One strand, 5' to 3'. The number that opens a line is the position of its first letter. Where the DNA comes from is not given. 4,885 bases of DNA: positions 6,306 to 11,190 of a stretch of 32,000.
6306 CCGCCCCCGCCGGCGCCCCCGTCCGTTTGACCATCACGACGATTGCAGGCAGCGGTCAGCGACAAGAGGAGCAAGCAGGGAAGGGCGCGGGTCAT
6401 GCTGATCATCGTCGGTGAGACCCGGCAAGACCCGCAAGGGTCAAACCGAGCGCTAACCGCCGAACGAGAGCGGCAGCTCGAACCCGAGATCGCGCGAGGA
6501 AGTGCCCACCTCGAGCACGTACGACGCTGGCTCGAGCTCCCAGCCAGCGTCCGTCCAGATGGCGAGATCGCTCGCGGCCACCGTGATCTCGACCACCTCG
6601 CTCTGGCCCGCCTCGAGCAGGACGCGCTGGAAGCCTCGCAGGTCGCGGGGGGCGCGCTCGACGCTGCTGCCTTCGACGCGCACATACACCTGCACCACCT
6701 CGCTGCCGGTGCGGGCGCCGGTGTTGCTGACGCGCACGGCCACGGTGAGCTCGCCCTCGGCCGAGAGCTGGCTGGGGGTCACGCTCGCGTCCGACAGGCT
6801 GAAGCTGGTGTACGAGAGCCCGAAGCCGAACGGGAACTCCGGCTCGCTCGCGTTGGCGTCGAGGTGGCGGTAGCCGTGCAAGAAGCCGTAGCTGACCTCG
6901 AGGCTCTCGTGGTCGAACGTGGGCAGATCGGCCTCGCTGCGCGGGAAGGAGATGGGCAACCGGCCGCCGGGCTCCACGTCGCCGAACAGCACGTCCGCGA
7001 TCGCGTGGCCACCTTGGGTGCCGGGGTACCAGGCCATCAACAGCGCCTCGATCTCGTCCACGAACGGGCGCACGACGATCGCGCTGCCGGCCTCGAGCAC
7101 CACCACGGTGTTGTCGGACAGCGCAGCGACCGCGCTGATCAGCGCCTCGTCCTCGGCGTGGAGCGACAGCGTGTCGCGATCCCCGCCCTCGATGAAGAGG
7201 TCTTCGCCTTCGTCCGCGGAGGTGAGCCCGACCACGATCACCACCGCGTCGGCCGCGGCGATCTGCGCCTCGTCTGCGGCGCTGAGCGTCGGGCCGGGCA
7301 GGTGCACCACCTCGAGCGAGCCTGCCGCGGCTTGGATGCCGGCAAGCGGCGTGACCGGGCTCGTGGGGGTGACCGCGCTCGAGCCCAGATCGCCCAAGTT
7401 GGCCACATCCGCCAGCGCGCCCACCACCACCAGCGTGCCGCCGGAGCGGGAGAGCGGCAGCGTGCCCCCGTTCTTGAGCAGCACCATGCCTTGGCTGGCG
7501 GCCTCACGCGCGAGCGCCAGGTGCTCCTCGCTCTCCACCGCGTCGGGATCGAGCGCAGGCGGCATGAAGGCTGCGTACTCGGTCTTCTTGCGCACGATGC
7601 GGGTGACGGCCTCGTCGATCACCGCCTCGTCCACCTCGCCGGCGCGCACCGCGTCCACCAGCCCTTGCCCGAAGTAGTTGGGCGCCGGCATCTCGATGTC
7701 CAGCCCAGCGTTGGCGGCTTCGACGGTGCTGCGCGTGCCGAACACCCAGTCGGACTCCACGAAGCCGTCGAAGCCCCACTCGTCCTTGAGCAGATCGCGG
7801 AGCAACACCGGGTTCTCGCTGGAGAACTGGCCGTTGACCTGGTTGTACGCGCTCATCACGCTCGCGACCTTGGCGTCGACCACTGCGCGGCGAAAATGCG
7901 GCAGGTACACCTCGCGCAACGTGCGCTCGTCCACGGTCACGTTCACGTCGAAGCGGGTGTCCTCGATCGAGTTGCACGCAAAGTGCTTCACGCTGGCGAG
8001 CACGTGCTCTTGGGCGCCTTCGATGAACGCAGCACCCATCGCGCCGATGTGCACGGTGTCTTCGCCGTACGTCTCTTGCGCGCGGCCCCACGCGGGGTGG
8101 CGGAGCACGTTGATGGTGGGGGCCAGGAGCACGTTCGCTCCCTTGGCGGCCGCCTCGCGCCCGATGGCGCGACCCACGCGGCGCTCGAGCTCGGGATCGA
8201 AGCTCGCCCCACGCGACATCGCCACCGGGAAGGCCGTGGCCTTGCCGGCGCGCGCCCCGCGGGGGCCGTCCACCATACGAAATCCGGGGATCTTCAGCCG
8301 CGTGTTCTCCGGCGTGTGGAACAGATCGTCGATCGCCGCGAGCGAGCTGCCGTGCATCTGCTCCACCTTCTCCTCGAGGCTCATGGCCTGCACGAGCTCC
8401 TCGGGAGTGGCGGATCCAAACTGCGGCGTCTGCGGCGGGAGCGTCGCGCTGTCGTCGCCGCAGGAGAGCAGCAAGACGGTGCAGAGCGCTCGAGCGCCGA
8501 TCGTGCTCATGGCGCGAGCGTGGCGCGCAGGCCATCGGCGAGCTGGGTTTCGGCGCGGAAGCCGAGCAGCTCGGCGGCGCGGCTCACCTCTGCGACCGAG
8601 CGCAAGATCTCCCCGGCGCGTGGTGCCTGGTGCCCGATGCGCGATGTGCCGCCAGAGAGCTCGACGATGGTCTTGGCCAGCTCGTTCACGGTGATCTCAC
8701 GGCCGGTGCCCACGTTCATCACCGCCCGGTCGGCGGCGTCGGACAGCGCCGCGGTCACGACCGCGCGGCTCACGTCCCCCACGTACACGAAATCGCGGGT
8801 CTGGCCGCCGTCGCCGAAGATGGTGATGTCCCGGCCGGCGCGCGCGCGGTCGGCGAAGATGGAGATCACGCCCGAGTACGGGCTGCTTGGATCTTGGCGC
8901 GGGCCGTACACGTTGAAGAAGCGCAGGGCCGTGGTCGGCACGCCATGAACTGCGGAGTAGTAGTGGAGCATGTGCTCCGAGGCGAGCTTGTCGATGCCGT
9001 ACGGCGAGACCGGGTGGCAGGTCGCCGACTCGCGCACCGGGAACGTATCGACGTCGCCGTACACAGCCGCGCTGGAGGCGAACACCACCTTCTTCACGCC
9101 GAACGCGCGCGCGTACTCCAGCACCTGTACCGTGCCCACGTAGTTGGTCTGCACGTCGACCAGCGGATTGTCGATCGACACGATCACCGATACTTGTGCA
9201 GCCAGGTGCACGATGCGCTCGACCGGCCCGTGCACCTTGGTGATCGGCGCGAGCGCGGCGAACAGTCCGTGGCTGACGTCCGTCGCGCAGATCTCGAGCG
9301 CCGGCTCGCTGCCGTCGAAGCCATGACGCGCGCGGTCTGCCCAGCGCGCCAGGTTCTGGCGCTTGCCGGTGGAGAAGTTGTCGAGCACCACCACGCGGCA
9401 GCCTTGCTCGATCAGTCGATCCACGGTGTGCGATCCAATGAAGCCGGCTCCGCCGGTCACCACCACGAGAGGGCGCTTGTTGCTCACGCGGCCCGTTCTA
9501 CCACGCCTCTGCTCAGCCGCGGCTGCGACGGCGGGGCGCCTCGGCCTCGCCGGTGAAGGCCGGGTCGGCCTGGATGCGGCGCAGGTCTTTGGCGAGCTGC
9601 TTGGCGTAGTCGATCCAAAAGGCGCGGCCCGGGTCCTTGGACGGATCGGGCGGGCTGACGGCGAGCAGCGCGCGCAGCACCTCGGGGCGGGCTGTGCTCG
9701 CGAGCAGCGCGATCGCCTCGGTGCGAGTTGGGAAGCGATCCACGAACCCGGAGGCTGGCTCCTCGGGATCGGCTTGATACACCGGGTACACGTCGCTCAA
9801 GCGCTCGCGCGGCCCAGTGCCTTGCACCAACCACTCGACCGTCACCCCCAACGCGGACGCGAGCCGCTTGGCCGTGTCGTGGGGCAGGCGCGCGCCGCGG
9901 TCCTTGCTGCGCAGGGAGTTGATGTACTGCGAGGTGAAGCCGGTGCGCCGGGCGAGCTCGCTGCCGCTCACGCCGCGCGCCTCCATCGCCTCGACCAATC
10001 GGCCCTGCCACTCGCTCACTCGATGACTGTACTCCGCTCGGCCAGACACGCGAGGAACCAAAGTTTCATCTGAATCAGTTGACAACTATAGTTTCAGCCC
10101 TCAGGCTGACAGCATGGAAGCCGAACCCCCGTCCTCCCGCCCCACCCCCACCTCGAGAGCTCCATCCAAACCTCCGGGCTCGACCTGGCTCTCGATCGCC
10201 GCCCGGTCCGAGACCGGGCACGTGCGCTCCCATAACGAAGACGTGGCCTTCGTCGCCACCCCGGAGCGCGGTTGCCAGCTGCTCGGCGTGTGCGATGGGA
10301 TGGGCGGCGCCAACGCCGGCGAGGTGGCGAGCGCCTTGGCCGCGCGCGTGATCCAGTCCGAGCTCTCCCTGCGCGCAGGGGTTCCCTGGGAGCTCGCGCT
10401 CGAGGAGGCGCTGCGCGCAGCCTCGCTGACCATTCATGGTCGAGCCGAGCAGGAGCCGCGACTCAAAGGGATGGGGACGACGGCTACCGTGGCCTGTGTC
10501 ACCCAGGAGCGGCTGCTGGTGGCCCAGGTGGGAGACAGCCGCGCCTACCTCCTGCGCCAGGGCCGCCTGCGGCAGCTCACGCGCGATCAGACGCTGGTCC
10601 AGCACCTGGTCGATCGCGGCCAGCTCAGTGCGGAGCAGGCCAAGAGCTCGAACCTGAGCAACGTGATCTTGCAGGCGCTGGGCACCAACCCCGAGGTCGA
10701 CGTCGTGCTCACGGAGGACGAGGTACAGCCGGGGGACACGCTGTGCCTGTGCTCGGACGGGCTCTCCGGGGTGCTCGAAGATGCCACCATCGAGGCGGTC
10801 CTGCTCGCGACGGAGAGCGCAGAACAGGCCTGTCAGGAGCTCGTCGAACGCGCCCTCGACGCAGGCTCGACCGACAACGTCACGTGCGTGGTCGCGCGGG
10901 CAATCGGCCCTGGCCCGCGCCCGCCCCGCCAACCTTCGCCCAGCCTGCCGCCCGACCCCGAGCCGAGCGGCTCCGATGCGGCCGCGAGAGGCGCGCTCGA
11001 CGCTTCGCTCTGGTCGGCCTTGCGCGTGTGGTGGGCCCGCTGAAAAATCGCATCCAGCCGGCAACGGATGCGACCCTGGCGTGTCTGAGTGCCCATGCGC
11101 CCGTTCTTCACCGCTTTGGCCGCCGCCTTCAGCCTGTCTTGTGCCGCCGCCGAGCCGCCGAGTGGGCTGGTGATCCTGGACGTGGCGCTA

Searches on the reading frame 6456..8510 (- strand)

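Call 22: search_protein_families(library=pfam, proteins=[window:6456-8510:-], max_evalue=0.001)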
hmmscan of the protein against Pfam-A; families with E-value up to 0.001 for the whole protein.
window:6456-8510:- (685 aa): 3 families
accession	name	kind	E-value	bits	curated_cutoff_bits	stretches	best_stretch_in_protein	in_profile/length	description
PF01915.27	Glyco_hydro_3_C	-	5.9e-52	177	31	1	342-567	1-200/200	Glycosyl hydrolase family 3 C-terminal domain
PF00933.27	Glyco_hydro_3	-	3.8e-51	174.9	27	1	65-307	54-315/316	Glycosyl hydrolase family 3 N terminal domain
PF14310.12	Fn3-like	-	8.9e-21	74.2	25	1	604-672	1-71/71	Fibronectin type III-like domain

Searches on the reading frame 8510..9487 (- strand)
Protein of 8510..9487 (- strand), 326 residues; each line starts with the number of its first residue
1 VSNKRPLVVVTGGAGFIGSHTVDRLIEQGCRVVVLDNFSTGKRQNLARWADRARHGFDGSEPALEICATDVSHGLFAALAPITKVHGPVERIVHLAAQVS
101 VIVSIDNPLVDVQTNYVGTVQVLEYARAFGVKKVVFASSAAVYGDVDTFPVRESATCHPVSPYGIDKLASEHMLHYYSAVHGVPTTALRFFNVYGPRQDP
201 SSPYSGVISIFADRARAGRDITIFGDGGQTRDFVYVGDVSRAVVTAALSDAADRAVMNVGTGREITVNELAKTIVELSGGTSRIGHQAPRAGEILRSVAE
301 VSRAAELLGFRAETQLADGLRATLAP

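Call 22: search_protein_families(library=pfam, proteins=[window:8510-9487:-], max_evalue=0.001)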
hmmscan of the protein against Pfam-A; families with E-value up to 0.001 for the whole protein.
window:8510-9487:- (326 aa): 9 families
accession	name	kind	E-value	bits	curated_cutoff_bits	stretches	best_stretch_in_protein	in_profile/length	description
PF01370.27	Epimerase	-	6.8e-59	199.6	20.9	1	8-260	1-240/240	NAD dependent epimerase/dehydratase family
PF16363.11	GDP_Man_Dehyd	-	4.1e-54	184.7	27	1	10-322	2-331/332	GDP-mannose 4,6 dehydratase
PF01073.25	3Beta_HSD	-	1.1e-17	64.5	22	1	9-247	1-229/280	3-beta hydroxysteroid dehydrogenase/isomerase family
PF02719.21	Polysacc_synt_2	-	1.2e-16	61.2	20.2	1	8-283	1-252/293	Polysaccharide biosynthesis protein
PF07993.18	NAD_binding_4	-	7e-10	38.9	20.1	1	10-209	1-217/258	Male sterility protein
PF04321.23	RmlD_sub_bind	-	1.9e-07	30.9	27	1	8-279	3-232/287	RmlD substrate binding domain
PF08659.16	KR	-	3.1e-05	24.4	22.6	1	8-99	3-92/180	KR domain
PF00106.31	adh_short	-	0.00031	20.7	26.6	1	8-42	3-37/195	short chain dehydrogenase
PF13460.12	NAD_binding_10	-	0.00086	19.7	27.2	0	101-174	64-131/184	NAD(P)H-binding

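Call 66: search_protein_families(library=ncbifam, proteins=[window:8510-9487:-], max_evalue=1e-10)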
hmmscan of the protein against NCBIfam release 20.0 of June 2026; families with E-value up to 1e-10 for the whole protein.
window:8510-9487:- (326 aa): 15 families
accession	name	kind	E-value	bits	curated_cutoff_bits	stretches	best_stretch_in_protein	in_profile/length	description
TIGR01179.1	galE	equivalog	3.3e-54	183.9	262.3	1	8-317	2-315/332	UDP-glucose 4-epimerase GalE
TIGR04180.1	EDH_00030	hypoth_equivalog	5.4e-47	160.3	475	1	8-313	1-295/297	NAD-dependent 4,6-dehydratase LegB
TIGR01181.1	dTDP_gluc_dehyt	equivalog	6.3e-46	156.9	365.1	1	8-324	2-308/321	dTDP-glucose 4,6-dehydratase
TIGR02197.1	heptose_epim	equivalog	1.7e-35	122.7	274.6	1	8-279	1-261/316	ADP-glyceromanno-heptose 6-epimerase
NF011728.1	PRK15181.1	equivalog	4.5e-34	118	760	1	9-324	19-334/348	Vi polysaccharide biosynthesis UDP-N-acetylglucosaminuronic acid C-4 epimerase TviC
NF007956.0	PRK10675.1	subfamily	4.1e-31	108.3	394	1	8-318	3-320/338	UDP-glucose 4-epimerase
NF007582.0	PRK10217.1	equivalog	4.3e-30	105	698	1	8-278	4-270/355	dTDP-glucose 4,6-dehydratase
NF007490.0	PRK10084.1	subfamily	2e-25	89.6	649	1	8-277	3-276/361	dTDP-glucose 4,6-dehydratase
NF047922.1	GDPFucSynFcl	equivalog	3.3e-25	89.2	500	1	90-323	55-297/308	GDP-L-fucose synthase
NF008360.0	PRK11150.1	equivalog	5.6e-22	78.3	452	1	7-277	1-253/310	ADP-glyceromanno-heptose 6-epimerase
NF043036.1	ErythonDh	equivalog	1.6e-18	67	325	1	8-194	3-180/321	D-erythronate dehydrogenase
TIGR03466.1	HpnA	hypoth_equivalog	7.3e-14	51.4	367.65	1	8-173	3-151/327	hopanoid-associated sugar epimerase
TIGR01472.1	gmd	equivalog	9.7e-14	51.3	415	1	9-279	4-269/342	GDP-mannose 4,6-dehydratase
NF042422.1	oxyalk_red_OleD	equivalog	2.8e-12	46.6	580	0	8-246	3-214/329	2-alkyl-3-oxoalkanoate reductase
TIGR02622.1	CDP_4_6_dhtase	equivalog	7e-11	41.8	278.45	0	8-177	7-168/352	CDP-glucose 4,6-dehydratase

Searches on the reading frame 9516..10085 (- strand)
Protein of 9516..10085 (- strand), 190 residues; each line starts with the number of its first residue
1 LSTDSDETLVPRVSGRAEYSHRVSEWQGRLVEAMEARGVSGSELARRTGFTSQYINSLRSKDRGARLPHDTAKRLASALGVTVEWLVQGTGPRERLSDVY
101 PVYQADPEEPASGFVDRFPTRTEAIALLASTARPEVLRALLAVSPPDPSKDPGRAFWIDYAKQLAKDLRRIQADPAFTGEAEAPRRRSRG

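Call 22: search_protein_families(library=pfam, proteins=[window:9516-10085:-], max_evalue=0.001)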
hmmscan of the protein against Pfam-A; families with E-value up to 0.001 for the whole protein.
window:9516-10085:- (190 aa): 2 families
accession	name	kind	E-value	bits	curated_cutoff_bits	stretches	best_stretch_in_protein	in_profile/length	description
PF01381.28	HTH_3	-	1e-05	25.9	23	1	32-86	3-55/55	Helix-turn-helix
PF13443.12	HTH_26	-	2.3e-05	25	22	1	30-84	2-55/63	Cro/C1-type HTH DNA-binding domain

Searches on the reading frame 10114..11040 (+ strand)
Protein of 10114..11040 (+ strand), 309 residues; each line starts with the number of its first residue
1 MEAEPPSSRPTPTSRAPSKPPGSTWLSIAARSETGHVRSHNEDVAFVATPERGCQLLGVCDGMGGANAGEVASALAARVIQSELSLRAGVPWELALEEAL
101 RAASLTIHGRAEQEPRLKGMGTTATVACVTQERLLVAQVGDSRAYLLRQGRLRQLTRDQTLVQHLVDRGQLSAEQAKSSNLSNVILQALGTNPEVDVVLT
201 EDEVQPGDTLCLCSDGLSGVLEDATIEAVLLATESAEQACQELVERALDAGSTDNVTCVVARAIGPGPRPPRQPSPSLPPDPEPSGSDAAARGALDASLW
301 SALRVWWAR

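Call 22: search_protein_families(library=pfam, proteins=[window:10114-11040:+], max_evalue=0.001)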
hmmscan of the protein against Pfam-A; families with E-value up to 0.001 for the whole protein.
window:10114-11040:+ (309 aa): 3 families
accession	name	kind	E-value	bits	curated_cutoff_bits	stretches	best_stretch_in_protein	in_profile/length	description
PF00481.26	PP2C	-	3.2e-19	70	20.3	1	55-160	35-141/255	Protein phosphatase 2C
PF13672.11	PP2C_2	-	4e-16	59.6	24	1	37-223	8-180/209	Protein phosphatase 2C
PF07228.17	SpoIIE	-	5.9e-08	33.3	25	1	56-262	6-190/192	Stage II sporulation protein E (SpoIIE)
